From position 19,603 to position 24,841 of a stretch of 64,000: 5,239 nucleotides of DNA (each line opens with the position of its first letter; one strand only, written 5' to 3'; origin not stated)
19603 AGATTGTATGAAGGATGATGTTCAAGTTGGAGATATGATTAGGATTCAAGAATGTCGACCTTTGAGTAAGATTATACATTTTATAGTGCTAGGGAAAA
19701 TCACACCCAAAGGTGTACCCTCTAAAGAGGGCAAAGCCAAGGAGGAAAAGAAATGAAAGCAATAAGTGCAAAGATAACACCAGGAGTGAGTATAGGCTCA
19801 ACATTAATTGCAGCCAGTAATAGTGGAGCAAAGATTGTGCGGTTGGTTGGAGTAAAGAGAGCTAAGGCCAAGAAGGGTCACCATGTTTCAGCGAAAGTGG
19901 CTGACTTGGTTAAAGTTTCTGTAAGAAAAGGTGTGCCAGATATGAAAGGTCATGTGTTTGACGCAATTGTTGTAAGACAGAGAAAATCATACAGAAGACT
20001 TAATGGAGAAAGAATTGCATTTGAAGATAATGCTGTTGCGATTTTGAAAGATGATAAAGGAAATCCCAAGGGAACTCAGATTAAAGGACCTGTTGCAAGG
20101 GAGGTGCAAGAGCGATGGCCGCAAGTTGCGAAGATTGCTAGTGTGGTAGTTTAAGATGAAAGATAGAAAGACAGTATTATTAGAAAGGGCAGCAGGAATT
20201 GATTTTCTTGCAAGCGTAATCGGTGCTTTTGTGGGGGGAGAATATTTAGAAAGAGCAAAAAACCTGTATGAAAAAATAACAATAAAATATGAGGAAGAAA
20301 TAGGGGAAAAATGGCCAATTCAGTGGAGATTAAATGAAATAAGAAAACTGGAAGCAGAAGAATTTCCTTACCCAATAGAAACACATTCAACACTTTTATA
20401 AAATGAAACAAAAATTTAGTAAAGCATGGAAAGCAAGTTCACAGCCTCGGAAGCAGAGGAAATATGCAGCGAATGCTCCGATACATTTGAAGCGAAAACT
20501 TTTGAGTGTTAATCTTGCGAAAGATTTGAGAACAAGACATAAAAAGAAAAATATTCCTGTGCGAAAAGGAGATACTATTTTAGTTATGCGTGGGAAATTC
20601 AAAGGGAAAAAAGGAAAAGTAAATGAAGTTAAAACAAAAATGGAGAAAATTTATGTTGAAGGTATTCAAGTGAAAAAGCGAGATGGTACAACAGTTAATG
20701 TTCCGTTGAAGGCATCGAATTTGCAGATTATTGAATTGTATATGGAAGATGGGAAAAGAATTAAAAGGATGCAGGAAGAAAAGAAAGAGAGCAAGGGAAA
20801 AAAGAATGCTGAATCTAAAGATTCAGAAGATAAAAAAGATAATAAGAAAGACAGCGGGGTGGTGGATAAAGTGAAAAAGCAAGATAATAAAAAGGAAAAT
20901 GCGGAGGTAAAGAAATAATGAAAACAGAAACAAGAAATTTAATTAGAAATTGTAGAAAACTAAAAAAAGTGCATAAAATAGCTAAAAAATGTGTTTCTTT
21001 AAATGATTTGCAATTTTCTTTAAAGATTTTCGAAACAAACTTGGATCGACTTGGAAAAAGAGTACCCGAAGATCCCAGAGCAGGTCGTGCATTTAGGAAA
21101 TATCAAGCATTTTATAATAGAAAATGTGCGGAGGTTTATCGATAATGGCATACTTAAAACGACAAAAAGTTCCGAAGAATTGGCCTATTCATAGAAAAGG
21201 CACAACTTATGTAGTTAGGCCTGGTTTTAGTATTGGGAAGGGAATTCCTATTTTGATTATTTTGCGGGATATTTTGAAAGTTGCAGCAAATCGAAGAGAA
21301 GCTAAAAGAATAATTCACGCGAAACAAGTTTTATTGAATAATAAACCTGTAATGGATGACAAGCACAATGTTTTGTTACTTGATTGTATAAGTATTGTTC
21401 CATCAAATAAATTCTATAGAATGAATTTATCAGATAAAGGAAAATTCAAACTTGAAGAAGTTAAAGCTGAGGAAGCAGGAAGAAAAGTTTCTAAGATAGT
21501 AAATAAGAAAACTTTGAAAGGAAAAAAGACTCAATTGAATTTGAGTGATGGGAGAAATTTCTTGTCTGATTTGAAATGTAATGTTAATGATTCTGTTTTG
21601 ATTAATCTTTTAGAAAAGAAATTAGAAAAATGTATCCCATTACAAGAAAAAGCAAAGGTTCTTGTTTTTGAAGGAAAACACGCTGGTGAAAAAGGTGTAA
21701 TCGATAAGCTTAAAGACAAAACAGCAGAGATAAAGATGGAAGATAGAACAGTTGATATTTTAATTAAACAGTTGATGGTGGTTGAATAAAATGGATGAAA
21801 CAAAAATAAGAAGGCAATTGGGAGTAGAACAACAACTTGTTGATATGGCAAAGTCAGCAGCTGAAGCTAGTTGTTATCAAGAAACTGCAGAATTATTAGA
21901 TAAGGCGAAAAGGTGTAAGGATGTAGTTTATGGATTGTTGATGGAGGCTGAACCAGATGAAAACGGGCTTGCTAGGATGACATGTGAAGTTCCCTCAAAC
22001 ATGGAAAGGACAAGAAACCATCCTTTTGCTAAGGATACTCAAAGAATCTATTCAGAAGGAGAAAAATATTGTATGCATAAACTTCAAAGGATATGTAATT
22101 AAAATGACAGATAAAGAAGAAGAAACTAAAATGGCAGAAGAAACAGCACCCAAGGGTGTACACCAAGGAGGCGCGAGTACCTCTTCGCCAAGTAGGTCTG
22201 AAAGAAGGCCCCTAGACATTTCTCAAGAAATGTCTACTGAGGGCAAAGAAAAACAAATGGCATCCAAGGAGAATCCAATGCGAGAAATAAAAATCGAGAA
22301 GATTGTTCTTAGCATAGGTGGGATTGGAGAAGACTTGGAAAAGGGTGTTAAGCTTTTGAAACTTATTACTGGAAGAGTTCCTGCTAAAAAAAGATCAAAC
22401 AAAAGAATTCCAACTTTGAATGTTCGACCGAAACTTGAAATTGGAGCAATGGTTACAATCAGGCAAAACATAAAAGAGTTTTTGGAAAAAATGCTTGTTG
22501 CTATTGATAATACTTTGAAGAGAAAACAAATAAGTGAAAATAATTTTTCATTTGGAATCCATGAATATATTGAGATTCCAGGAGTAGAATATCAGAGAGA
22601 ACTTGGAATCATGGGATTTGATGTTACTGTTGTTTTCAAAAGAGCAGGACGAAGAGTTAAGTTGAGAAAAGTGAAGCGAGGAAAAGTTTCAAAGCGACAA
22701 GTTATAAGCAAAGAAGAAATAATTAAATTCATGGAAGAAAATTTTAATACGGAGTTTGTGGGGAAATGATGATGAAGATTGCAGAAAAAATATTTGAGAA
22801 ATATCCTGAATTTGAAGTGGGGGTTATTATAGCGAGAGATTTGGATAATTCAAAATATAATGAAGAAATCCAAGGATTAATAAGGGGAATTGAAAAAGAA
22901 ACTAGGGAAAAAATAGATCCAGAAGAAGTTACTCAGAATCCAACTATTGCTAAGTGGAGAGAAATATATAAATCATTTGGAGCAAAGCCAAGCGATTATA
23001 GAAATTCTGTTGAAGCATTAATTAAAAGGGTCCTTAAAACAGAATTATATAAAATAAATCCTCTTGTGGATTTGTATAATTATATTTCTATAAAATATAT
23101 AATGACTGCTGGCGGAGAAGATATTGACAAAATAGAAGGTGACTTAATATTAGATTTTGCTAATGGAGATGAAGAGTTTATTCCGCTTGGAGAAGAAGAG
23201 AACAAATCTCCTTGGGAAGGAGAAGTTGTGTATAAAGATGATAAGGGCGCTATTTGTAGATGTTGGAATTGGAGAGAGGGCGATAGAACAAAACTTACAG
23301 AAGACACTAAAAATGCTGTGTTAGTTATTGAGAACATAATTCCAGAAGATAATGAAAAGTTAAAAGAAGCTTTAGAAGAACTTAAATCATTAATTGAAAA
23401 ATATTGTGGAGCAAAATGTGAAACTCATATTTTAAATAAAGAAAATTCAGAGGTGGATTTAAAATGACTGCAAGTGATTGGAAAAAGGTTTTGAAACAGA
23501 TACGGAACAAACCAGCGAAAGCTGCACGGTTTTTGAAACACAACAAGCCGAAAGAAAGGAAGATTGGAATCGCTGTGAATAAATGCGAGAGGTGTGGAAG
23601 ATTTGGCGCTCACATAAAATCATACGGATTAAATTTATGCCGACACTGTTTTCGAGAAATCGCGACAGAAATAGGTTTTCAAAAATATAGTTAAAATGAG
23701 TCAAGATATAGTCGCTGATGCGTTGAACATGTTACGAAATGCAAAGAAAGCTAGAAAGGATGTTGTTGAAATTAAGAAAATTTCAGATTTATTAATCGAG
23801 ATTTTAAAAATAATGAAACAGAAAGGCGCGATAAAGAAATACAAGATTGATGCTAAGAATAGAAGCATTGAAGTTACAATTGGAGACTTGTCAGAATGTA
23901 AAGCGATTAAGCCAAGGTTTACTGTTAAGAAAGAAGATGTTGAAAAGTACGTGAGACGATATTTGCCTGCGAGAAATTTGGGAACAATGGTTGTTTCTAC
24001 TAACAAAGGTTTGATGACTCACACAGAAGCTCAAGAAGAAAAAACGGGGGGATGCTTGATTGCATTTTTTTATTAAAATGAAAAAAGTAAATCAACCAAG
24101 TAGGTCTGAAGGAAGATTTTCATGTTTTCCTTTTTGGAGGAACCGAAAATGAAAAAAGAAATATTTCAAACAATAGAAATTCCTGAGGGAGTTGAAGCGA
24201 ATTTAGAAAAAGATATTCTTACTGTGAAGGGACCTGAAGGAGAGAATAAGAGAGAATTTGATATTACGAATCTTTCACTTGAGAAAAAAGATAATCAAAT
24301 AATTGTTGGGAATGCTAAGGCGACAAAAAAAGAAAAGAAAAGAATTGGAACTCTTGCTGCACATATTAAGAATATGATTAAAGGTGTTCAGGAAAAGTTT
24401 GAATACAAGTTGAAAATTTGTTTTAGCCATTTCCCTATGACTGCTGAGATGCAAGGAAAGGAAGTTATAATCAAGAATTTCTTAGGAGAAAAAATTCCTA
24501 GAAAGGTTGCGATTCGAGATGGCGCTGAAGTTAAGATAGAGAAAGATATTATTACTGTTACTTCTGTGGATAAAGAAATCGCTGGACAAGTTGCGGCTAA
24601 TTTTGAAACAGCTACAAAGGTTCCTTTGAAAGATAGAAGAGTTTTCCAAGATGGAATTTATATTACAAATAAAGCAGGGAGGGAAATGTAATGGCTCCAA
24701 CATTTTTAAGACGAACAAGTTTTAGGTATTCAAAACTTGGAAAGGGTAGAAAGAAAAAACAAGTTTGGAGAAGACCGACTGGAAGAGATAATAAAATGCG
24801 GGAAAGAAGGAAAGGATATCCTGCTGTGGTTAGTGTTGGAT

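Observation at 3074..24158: Start-codon-duplicating mini-inserts create a conserved leader uORF before rpl1, rpl23 and rpl6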

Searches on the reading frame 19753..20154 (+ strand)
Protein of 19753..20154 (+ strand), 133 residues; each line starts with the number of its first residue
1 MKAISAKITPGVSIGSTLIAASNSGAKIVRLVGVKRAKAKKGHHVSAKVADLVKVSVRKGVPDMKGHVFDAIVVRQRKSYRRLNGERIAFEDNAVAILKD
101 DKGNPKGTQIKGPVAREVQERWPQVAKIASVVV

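Call 25: find_related_loci(query=window:19753-20154:+, collection=genome_contigs, flank=10000)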
Query window:19753-20154:+ (133 aa) in genome_contigs; peptide patterns used: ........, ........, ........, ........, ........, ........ (x = any residue, [..] = any of these).
599 stretches matched a pattern (row limit reached: there are more); 402 encode a relative of the query (tblastn E <= 1e-3); the best 80 are kept; 80 distinct loci.
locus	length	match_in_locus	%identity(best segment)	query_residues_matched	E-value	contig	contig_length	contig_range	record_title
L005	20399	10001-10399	95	1-133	1e-79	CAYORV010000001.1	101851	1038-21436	MAG TPA_asm: Candidatus Woesearchaeota archaeon isolate SRP104257_co1_218 genome assembly, contig: NODE_14_length_101851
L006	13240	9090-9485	80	1-132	2e-66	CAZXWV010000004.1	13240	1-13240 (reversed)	MAG TPA_asm: Candidatus Woesearchaeota archaeon isolate SRP050083_co2_138 genome assembly, contig: NODE_3488_length_1324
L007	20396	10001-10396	76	1-132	1e-66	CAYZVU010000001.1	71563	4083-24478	MAG TPA_asm: Candidatus Woesearchaeota archaeon isolate SRP104257_co1_18 genome assembly, contig: NODE_49_length_71563_c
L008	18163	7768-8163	77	1-132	5e-66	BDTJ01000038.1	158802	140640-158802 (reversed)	Archaeon BMS3Abin17 DNA, contig: NODE_1, whole genome shotgun sequence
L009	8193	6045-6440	78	1-132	2e-65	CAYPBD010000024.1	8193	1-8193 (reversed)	MAG TPA_asm: Candidatus Woesearchaeota archaeon isolate binchicken_co34_497 genome assembly, contig: NODE_15598_length_8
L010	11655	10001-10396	77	1-132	2e-65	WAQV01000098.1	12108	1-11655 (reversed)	MAG: Candidatus Pacearchaeota archaeon isolate S146_159_esom k151_826048, whole genome shotgun sequence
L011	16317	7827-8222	77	1-132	3e-65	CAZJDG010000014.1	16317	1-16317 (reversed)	MAG TPA_asm: Candidatus Woesearchaeota archaeon isolate binchicken_co85_60 genome assembly, contig: NODE_1943_length_163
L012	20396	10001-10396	76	1-132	9e-65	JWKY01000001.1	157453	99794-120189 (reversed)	MAG: archaeon GW2011_AR19 QT10_C0001, whole genome shotgun sequence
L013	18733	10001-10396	77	1-132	9e-65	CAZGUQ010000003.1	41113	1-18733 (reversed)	MAG TPA_asm: Candidatus Woesearchaeota archaeon isolate SRP050083_co1_431 genome assembly, contig: NODE_286_length_41113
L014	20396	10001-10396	75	1-132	2e-64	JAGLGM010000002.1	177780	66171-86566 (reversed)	MAG: Candidatus Pacearchaeota archaeon isolate RS_10_33 ROV157_10.bin.33.fa_2, whole genome shotgun sequence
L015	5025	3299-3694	73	1-132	6e-64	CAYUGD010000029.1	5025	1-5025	MAG TPA_asm: Candidatus Woesearchaeota archaeon isolate binchicken_co116_430 genome assembly, contig: NODE_21291_length_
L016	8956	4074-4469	76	1-132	4e-64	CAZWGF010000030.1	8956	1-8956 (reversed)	MAG TPA_asm: Candidatus Woesearchaeota archaeon isolate SRP104257_co1_234 genome assembly, contig: NODE_6634_length_8956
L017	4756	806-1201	75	1-132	1e-63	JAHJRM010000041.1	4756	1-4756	MAG: Nanoarchaeota archaeon isolate OS_PC_MetaG.mb.152 OS_PC_MetaG.mb.152_k141_151156, whole genome shotgun sequence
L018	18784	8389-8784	74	1-132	4e-63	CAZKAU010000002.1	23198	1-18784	MAG TPA_asm: Candidatus Woesearchaeota archaeon isolate binchicken_co224_164 genome assembly, contig: NODE_1944_length_2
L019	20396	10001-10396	73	1-132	5e-63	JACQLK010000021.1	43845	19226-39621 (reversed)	MAG: Candidatus Pacearchaeota archaeon isolate NC_groundwater_1201_Ag_S-0.1um_38_135 S_p1_S3_coassembly_k141_1838792, wh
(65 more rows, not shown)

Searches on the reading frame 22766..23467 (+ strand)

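Call 77: search_protein_families(library=pfam, proteins=[window:22766-23467:+], max_evalue=0.01)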
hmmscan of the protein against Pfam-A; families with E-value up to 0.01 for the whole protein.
window:22766-23467:+ (233 aa): 1 family
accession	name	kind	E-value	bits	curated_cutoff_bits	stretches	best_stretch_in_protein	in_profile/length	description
PF03483.22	B3_4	-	4.1e-33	114.9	29.3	1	63-215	1-174/174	B3/4 domain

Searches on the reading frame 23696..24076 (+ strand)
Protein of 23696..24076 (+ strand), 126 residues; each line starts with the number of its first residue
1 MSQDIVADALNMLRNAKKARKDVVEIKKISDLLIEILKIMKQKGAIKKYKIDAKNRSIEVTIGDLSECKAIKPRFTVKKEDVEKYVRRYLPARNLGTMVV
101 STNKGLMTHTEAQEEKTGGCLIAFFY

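Call 6: search_protein_families(library=pfam, proteins=[window:23696-24076:+])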
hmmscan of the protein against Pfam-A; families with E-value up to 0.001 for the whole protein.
window:23696-24076:+ (126 aa): 1 family
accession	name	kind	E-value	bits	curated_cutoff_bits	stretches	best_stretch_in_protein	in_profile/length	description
PF00410.24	Ribosomal_S8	-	2e-23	83.2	24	1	4-126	1-126/126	Ribosomal protein S8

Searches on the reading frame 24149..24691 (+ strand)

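Call 6: search_protein_families(library=pfam, proteins=[window:24149-24691:+])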
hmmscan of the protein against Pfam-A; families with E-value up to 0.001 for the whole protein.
window:24149-24691:+ (180 aa): 1 family
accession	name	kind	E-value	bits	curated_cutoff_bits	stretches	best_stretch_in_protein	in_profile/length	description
PF00347.28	Ribosomal_L6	-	5.5e-24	85.2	27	2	11-82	1-79/80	Ribosomal protein L6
